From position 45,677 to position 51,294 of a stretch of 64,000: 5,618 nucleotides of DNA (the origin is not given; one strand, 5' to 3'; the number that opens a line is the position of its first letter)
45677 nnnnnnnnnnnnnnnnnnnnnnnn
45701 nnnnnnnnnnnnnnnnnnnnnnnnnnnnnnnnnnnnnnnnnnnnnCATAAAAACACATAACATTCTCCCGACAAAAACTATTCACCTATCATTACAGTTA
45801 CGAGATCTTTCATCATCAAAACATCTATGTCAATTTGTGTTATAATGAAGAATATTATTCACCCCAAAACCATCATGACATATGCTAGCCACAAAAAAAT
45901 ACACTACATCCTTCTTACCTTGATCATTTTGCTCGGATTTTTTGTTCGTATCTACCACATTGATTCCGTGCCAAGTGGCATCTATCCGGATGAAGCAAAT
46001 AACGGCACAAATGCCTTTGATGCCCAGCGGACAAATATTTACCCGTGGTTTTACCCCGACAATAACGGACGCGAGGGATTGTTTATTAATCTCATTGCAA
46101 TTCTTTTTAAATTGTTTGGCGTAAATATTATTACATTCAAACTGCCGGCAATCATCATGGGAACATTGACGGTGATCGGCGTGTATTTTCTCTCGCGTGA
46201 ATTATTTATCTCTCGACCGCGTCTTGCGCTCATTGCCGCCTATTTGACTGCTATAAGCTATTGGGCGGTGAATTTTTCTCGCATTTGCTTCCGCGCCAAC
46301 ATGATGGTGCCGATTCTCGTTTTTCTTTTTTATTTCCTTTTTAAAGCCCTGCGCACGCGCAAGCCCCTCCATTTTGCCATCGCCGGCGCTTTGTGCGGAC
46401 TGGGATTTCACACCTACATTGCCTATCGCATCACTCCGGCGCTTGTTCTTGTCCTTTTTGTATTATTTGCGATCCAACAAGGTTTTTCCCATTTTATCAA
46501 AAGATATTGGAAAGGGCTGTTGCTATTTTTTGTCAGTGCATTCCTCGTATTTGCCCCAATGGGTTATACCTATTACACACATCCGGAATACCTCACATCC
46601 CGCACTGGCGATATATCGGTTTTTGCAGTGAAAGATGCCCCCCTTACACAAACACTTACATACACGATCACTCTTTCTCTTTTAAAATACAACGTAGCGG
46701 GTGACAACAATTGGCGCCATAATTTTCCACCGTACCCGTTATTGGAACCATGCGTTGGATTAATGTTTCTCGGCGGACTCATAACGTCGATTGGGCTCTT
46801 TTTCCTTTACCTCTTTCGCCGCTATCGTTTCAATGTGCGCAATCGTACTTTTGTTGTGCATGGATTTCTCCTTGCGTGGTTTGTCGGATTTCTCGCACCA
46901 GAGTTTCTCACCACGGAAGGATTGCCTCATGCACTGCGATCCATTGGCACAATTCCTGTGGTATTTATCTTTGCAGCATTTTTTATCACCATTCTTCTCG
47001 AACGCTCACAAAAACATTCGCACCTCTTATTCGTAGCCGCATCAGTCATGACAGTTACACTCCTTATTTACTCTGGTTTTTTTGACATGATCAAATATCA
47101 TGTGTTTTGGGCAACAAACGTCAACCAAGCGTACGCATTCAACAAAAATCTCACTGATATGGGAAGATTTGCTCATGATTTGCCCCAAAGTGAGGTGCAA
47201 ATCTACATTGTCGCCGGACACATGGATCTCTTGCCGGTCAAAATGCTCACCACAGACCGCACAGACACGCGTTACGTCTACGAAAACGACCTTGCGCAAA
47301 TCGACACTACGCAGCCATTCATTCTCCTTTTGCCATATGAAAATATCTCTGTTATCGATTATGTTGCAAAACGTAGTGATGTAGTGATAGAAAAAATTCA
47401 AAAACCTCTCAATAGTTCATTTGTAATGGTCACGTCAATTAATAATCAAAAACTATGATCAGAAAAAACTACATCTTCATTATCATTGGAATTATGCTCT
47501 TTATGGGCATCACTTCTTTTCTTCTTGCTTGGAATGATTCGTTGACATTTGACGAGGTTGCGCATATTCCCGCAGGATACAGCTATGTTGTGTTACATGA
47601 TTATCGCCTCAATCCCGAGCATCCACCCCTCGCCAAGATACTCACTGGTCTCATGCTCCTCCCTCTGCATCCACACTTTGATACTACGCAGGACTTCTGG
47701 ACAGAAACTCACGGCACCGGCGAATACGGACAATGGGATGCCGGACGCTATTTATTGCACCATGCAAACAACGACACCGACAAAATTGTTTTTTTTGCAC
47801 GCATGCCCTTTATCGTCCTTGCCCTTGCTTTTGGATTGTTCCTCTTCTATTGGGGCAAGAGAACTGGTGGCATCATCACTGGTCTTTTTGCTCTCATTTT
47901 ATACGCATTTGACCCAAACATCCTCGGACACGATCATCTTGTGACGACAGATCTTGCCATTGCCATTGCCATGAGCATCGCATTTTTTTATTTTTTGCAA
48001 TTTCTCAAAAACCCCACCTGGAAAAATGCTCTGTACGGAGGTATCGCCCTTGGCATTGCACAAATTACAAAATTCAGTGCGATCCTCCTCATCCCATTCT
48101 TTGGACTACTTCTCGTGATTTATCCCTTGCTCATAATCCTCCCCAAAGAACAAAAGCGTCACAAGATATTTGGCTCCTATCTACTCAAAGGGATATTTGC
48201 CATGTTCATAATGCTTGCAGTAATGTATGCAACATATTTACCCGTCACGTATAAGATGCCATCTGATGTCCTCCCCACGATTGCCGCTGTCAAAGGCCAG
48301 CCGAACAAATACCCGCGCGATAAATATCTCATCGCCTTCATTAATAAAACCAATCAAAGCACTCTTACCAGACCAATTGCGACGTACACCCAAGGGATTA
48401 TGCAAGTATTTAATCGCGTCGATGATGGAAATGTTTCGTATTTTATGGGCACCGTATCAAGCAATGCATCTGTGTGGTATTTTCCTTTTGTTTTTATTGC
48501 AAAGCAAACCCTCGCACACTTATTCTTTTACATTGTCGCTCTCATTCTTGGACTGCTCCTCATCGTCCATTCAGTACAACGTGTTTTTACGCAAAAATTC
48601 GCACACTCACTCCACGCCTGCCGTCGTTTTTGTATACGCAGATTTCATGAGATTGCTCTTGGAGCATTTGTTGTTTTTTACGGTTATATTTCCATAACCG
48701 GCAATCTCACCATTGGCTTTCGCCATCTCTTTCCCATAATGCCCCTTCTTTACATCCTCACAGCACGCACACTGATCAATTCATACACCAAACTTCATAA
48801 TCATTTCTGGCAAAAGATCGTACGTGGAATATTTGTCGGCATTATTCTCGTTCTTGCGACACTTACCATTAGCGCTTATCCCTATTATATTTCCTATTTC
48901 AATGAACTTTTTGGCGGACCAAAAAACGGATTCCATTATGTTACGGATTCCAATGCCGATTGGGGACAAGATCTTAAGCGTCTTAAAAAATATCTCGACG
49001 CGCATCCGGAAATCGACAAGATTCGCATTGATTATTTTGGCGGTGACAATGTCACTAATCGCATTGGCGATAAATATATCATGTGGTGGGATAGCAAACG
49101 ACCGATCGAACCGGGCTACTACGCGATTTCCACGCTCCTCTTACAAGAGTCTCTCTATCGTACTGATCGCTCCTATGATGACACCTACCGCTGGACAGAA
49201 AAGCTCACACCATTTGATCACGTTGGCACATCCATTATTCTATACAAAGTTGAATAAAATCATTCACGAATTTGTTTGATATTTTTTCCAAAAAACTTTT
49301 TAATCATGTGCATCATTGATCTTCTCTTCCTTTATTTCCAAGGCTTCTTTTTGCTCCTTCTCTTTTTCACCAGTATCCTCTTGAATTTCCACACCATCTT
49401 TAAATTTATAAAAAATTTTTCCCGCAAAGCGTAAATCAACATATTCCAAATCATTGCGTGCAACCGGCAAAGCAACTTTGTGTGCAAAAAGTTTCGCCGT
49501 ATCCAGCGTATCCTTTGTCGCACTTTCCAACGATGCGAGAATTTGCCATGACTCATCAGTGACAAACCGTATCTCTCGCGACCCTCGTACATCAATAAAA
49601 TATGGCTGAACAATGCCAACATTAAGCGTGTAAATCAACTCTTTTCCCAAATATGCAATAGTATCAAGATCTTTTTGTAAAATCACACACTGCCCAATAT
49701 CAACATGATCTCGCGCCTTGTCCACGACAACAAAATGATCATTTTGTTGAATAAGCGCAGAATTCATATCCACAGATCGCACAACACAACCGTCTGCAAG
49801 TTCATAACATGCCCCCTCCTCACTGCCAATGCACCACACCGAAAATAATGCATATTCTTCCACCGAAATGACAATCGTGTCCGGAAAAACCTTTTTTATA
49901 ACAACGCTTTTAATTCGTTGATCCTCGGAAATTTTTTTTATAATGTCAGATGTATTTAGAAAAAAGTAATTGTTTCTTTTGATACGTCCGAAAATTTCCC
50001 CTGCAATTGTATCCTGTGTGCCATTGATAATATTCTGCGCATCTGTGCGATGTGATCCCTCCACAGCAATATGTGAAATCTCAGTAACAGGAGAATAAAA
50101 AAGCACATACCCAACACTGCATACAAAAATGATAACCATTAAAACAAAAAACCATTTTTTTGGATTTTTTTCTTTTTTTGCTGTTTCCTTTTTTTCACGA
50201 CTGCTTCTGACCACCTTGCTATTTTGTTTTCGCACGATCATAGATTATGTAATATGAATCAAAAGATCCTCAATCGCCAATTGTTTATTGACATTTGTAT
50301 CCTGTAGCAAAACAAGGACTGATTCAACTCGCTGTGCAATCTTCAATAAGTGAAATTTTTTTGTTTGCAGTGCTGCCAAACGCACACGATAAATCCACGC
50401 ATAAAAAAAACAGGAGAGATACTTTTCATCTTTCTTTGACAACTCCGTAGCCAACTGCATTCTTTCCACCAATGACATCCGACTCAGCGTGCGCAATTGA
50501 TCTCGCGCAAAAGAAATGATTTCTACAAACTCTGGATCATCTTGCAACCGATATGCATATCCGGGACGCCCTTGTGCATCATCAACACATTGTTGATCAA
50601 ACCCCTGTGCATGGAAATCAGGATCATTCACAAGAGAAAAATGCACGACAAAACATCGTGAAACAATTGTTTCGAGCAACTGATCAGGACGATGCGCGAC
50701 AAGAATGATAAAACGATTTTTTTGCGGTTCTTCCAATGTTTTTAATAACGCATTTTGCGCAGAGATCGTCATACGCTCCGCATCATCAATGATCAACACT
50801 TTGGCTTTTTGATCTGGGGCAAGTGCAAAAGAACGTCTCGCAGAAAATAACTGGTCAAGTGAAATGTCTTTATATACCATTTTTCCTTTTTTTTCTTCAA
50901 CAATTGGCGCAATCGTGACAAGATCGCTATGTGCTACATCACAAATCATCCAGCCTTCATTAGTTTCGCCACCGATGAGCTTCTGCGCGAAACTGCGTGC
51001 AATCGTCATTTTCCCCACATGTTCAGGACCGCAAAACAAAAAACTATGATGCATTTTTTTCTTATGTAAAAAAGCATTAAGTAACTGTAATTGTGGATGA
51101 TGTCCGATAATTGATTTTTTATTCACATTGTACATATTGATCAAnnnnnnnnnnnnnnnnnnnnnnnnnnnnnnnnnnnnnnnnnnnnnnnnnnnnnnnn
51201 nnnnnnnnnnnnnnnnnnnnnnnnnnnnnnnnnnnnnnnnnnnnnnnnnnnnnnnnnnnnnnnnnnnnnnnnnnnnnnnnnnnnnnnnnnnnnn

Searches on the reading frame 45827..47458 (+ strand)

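Call 72: search_protein_families(library=pfam, proteins=[window:45827-47458:+], max_evalue=0.00001)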
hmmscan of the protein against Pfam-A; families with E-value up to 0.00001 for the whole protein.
window:45827-47458:+ (543 aa): 1 family
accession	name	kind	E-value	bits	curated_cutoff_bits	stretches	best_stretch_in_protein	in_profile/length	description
PF13231.12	PMT_2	-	2.2e-13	51.2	26.1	1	89-245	9-157/160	Dolichyl-phosphate-mannose-protein mannosyltransferase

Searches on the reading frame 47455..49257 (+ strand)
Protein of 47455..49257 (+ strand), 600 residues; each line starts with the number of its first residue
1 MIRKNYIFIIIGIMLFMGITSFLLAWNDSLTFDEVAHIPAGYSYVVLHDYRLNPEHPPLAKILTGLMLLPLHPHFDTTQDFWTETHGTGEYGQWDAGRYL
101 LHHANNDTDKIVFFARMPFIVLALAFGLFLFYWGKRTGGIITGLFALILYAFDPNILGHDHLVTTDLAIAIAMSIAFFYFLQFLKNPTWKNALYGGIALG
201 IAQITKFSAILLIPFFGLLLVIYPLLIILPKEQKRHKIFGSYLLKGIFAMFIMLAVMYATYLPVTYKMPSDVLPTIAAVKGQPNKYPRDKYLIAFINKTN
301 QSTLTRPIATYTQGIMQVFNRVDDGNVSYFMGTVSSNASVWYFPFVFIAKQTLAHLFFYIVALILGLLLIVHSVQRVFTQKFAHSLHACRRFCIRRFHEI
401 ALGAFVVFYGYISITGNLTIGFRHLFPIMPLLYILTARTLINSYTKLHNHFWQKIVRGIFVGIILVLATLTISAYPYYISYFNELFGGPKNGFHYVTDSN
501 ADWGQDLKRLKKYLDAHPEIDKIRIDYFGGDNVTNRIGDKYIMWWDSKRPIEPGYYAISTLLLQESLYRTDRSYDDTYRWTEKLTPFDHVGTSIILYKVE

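Call 72: search_protein_families(library=pfam, proteins=[window:47455-49257:+], max_evalue=0.00001)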
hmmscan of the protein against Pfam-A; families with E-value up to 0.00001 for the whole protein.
window:47455-49257:+ (600 aa): 1 family
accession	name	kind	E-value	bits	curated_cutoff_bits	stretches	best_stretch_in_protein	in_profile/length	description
PF13231.12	PMT_2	-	1.3e-07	32.4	26.1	1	115-245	24-146/160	Dolichyl-phosphate-mannose-protein mannosyltransferase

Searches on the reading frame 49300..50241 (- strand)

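Call 87: search_protein_families(library=pfam, proteins=[window:49300-50241:-], max_evalue=0.00001)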
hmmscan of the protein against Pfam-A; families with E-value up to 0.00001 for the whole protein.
window:49300-50241:- (313 aa): 1 family
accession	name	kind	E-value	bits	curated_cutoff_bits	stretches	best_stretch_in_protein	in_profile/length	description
PF08478.15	POTRA_1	-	5.5e-11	43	23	1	55-130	3-69/69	POTRA domain, FtsQ-type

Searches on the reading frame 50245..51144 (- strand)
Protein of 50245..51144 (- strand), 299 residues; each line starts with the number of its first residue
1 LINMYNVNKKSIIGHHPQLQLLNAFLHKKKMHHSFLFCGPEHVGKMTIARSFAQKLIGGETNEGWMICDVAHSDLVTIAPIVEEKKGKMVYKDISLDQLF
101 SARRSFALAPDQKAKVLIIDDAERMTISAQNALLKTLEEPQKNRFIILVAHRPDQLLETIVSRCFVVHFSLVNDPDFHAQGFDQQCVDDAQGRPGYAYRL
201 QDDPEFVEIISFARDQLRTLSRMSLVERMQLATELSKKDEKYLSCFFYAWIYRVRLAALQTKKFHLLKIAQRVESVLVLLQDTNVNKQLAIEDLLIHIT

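Call 87: search_protein_families(library=pfam, proteins=[window:50245-51144:-], max_evalue=0.00001)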
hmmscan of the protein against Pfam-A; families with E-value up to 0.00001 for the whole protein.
window:50245-51144:- (299 aa): 2 families
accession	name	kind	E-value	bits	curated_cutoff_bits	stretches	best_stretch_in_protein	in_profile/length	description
PF13177.12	DNA_pol3_delta2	-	2.4e-34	119.1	27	1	16-170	3-158/161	DNA polymerase III, delta subunit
PF00004.35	AAA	-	6.5e-10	40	21.2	1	36-165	2-124/131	ATPase family associated with various cellular activities (AAA)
